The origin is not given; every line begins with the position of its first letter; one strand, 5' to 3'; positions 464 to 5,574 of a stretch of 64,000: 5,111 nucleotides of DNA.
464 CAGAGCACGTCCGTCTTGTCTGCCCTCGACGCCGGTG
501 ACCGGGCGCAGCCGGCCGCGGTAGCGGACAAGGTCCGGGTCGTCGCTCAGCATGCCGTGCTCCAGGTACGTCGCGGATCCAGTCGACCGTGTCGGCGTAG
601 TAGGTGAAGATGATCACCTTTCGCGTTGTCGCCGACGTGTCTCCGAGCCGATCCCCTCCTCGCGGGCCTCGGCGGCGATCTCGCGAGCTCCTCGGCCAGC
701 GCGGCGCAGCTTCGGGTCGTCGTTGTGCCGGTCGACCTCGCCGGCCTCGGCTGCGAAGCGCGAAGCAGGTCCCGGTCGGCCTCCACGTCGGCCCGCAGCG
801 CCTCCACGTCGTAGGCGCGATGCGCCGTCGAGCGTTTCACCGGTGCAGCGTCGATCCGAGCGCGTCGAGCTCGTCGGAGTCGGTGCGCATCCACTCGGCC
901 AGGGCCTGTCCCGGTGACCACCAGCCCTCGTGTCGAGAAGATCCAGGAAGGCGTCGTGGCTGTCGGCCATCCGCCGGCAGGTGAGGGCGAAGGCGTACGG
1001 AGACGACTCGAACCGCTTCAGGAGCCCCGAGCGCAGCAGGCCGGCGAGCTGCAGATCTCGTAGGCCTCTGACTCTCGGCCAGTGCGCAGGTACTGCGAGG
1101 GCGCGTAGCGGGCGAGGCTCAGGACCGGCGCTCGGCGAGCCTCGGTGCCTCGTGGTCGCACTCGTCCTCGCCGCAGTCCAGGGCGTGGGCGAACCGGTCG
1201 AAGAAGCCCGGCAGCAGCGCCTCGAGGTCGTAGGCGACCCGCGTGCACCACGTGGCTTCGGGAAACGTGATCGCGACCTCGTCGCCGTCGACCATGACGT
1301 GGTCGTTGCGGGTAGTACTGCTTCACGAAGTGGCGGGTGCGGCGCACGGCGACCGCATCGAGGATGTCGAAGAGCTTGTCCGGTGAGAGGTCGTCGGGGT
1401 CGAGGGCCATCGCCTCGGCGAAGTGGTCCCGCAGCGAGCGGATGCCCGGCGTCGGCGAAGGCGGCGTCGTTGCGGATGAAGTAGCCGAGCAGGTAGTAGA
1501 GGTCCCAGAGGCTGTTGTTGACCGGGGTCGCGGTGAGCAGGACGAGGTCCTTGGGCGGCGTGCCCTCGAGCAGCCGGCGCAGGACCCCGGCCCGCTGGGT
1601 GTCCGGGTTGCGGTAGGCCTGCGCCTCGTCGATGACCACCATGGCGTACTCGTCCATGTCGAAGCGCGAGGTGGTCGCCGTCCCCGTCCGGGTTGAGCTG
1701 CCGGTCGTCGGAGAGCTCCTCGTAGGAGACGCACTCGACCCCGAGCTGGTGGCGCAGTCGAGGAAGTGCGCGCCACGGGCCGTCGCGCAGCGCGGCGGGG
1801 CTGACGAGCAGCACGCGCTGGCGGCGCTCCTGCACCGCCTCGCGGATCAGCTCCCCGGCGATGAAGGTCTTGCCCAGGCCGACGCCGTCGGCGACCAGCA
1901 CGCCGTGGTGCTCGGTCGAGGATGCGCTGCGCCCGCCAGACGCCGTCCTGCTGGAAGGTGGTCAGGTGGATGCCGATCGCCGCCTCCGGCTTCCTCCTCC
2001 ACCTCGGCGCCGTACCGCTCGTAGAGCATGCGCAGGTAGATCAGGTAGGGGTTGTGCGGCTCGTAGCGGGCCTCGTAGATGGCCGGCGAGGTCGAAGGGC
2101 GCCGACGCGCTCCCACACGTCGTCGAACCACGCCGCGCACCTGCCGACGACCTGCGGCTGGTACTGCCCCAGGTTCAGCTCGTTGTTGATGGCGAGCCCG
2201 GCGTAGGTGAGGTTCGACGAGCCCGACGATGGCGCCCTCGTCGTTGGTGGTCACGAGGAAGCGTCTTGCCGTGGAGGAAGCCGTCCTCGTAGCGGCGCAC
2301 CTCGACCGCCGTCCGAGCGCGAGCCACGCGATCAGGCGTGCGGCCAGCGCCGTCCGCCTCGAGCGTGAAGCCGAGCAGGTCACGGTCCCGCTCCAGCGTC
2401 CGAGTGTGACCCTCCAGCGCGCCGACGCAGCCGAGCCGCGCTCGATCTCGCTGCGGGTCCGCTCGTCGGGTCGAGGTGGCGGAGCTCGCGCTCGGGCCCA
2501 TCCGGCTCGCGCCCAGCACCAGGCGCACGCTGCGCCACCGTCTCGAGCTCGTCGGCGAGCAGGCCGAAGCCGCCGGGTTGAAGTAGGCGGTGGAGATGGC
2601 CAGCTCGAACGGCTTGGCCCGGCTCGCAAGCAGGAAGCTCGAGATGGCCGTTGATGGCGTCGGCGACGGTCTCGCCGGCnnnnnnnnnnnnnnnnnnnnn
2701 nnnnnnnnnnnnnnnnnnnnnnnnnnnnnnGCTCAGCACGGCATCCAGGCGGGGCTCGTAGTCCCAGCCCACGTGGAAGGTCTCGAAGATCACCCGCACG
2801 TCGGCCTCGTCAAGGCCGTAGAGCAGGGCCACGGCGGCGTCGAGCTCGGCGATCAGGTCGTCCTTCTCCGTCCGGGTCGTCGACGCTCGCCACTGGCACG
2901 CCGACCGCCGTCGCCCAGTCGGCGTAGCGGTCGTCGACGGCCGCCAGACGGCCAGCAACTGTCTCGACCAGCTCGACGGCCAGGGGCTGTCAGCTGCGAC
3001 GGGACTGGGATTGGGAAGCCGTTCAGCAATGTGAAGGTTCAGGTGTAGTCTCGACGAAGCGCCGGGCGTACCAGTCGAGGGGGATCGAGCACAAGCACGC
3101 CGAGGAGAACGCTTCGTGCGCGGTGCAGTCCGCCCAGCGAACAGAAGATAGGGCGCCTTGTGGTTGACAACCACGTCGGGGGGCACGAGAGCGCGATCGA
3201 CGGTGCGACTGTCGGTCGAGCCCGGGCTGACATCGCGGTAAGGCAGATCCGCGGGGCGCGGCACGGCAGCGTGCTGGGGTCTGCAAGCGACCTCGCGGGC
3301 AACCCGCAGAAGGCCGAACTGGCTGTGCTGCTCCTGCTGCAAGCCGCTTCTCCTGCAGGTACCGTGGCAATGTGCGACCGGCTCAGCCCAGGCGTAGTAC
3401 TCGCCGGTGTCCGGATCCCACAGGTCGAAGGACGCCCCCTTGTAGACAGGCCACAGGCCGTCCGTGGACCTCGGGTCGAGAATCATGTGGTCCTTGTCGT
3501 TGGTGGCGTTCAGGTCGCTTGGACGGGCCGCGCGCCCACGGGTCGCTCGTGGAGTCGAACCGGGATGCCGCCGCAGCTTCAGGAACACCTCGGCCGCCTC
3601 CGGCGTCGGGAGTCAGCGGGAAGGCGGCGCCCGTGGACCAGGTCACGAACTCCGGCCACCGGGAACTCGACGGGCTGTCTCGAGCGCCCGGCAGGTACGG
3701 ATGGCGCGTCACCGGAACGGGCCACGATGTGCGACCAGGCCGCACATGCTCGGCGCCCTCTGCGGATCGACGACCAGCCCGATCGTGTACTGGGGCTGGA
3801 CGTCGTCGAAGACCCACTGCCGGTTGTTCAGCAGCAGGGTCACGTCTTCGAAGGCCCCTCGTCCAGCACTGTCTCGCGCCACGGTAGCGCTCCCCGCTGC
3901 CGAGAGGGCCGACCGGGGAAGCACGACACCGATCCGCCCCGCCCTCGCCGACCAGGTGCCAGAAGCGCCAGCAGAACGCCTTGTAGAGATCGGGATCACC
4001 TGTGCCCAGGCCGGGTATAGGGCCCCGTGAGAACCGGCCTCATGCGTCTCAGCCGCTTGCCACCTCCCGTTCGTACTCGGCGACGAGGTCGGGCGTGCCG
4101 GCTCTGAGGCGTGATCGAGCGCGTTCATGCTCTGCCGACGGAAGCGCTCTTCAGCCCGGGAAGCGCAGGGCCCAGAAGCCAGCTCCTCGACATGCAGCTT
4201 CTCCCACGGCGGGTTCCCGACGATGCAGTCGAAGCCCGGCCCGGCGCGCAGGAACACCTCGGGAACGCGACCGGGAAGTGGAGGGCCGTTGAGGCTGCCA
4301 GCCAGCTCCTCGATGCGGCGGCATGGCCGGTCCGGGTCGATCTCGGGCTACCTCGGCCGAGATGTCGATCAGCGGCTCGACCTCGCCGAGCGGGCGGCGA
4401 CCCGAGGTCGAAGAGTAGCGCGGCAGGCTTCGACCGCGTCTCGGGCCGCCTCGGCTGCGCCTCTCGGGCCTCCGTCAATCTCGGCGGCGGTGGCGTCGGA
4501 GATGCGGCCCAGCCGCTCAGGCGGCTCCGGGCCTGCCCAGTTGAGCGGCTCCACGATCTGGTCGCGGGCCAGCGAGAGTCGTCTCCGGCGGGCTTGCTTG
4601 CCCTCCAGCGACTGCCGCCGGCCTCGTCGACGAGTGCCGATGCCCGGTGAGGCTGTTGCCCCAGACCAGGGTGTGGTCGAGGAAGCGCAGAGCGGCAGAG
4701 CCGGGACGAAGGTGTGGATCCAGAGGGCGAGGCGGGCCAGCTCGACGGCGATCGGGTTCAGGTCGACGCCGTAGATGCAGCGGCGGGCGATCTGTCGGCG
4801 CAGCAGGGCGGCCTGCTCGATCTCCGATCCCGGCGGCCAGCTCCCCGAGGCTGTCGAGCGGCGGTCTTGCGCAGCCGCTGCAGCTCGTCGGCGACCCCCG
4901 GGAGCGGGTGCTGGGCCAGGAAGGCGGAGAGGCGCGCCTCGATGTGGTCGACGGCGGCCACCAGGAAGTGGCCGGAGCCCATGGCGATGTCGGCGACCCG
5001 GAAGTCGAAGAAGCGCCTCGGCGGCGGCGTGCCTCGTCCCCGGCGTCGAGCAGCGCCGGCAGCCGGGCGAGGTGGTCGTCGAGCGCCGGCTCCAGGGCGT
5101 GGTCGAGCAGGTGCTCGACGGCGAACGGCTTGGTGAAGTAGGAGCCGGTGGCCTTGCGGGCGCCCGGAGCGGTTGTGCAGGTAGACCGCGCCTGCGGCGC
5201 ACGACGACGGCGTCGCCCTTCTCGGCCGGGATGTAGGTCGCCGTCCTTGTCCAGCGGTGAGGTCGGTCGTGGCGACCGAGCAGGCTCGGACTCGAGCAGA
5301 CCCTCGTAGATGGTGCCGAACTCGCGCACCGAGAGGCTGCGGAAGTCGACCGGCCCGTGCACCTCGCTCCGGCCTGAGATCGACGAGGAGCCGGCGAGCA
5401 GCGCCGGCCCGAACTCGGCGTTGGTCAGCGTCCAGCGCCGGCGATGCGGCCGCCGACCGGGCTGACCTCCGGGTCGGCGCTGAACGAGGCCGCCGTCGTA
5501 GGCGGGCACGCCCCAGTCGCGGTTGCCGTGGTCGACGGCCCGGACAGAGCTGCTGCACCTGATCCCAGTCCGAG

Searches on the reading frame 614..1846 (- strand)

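Call 9: search_protein_families(library=pfam, proteins=[window:614-1846:-], max_evalue=0.01)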
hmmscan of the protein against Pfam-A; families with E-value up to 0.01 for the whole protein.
window:614-1846:- (410 aa): 1 family
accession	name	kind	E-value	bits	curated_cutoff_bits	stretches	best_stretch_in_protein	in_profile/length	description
PF00176.29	SNF2-rel_dom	-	2.1e-05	24.2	24.9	1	63-121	122-176/290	SNF2-related domain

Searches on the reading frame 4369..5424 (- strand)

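Call 9: search_protein_families(library=pfam, proteins=[window:4369-5424:-], max_evalue=0.01)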
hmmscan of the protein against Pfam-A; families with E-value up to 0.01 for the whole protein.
window:4369-5424:- (351 aa): 1 family
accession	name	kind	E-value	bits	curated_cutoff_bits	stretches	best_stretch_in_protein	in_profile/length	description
PF07669.17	Eco57I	-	0.00029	21.4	25.3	1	216-248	2-25/171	Eco57I restriction-modification methylase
